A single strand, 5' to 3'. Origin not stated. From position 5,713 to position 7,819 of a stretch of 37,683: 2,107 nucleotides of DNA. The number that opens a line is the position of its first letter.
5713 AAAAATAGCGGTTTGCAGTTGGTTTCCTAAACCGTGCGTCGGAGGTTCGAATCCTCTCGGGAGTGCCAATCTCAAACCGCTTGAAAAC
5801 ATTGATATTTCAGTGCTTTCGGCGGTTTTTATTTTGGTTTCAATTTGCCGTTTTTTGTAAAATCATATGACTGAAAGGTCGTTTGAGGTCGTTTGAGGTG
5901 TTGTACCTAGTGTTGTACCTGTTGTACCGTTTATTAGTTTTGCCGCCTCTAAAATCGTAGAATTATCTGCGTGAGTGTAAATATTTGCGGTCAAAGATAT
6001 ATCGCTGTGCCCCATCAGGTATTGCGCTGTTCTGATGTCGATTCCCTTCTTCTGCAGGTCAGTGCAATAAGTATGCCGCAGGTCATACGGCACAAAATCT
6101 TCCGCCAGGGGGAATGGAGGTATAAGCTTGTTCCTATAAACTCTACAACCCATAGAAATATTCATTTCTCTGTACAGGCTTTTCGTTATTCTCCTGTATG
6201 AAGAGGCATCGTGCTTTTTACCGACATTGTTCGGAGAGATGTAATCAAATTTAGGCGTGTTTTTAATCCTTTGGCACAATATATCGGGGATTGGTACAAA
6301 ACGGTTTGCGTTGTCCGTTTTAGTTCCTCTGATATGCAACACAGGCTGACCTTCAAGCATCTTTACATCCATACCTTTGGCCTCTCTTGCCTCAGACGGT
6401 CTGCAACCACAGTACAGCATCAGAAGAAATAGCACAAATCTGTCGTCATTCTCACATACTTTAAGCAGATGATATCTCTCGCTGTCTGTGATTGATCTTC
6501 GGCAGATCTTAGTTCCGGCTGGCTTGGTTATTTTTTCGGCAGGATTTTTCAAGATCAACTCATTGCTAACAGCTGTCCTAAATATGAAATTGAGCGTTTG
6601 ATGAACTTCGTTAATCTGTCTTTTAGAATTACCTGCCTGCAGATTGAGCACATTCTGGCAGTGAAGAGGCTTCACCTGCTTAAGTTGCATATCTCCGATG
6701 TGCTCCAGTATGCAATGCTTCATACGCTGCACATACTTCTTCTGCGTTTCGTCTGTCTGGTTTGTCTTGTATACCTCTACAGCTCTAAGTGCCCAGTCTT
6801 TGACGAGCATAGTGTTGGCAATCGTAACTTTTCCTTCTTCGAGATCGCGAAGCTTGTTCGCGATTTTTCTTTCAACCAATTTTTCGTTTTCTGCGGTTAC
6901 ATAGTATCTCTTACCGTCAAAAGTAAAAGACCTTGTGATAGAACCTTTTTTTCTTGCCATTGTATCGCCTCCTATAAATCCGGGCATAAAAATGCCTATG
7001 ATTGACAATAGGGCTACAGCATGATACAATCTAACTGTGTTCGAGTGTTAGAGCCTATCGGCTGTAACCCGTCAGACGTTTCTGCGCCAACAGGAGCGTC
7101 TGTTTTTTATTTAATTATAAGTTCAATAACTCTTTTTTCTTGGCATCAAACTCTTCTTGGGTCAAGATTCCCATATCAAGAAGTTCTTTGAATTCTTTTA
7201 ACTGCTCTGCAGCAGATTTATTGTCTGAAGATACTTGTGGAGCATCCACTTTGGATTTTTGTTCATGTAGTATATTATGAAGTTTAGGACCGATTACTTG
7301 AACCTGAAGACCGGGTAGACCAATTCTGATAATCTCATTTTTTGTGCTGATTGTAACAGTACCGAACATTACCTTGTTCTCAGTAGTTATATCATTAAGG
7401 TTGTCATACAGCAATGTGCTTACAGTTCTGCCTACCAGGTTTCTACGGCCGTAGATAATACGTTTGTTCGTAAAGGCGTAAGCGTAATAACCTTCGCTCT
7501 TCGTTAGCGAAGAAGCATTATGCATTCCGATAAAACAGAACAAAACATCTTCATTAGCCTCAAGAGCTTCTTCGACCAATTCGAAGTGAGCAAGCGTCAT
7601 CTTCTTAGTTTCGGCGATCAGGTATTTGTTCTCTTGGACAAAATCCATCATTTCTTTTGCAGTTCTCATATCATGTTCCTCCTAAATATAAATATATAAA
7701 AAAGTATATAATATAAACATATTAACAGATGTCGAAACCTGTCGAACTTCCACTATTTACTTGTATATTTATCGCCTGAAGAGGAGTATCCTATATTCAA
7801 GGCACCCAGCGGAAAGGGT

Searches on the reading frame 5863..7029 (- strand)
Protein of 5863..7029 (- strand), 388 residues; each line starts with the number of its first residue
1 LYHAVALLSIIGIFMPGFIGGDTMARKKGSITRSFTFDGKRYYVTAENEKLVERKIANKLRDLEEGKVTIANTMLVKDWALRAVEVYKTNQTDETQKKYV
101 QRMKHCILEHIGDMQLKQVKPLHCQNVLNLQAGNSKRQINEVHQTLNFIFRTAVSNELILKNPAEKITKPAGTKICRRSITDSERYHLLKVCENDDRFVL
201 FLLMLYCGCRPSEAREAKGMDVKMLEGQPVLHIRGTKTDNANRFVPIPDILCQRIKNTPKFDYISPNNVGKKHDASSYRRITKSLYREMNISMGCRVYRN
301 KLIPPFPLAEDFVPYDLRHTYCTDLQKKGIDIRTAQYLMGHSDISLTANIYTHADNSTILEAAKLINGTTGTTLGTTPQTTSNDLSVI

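Call 4: search_protein_families(library=pfam, proteins=[window:5863-7029:-], max_evalue=0.1)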
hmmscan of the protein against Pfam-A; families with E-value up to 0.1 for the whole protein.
window:5863-7029:- (388 aa): 4 families
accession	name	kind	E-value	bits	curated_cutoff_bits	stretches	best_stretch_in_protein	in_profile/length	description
PF00589.27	Phage_integrase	-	8.2e-20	71.7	27.1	1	182-356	5-170/172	Phage integrase family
PF22022.2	Phage_int_M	-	6.5e-07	30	27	1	84-167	9-93/96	Phage integrase central domain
PF14659.12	Phage_int_SAM_3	-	9.3e-07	29.4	22.6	1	85-129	11-55/58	Phage integrase, N-terminal SAM-like domain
PF13102.12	Phage_int_SAM_5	-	0.076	13.8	22.3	0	78-166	4-97/98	Phage integrase SAM-like domain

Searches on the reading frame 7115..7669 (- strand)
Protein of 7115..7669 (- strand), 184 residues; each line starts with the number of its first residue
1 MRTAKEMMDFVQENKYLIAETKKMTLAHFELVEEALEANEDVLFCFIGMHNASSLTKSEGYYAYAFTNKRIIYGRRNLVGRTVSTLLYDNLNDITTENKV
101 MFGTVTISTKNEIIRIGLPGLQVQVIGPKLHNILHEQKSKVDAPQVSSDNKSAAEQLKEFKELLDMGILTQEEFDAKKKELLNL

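Call 4: search_protein_families(library=pfam, proteins=[window:7115-7669:-], max_evalue=0.1)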
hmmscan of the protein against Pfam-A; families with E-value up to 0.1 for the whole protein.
window:7115-7669:- (184 aa): 4 families
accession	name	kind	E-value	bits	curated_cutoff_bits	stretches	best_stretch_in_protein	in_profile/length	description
PF14470.12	bPH_3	-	1.9e-09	38.3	23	1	36-117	1-79/95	Bacterial PH domain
PF09851.14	SHOCT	-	3.5e-09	36.6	27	1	155-182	1-28/28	Short C-terminal domain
PF05120.17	GvpG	-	0.00064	20.3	30.6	1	149-183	29-63/67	Gas vesicle protein G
PF10517.14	DM13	-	0.084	14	25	0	99-162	7-69/105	Electron transfer DM13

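Call 5: search_protein_families(library=padloc, proteins=[window:7115-7669:-], max_evalue=0.1)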
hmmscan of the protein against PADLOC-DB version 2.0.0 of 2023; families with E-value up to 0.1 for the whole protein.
window:7115-7669:- (184 aa): 0 families

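Call 6: search_protein_families(library=phrogs, proteins=[window:7115-7669:-], max_evalue=0.1)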
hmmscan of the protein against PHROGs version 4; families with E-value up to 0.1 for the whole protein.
window:7115-7669:- (184 aa): 8 families
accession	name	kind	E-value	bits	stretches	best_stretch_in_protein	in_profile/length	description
phrog_2700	-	unknown function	2.1e-21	77.7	1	6-184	143-331/331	-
phrog_888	-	unknown function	1.8e-20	74.8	1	14-184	97-271/271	-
phrog_20665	-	unknown function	6.7e-09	36.5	1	144-184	267-306/306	-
phrog_33222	-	unknown function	2.4e-05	25.5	1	151-184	225-258/258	-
phrog_19084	-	unknown function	0.00051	20.3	1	155-182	279-306/307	-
phrog_13544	-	unknown function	0.012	16.1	1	147-183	197-233/236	-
phrog_14793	-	unknown function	0.026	15.8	1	40-72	6-38/90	-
phrog_6190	-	unknown function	0.082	14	0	13-39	8-34/55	-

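Call 7: search_protein_families(library=ncbifam, proteins=[window:7115-7669:-], max_evalue=0.1)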
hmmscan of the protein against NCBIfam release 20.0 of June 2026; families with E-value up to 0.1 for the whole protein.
window:7115-7669:- (184 aa): 0 families
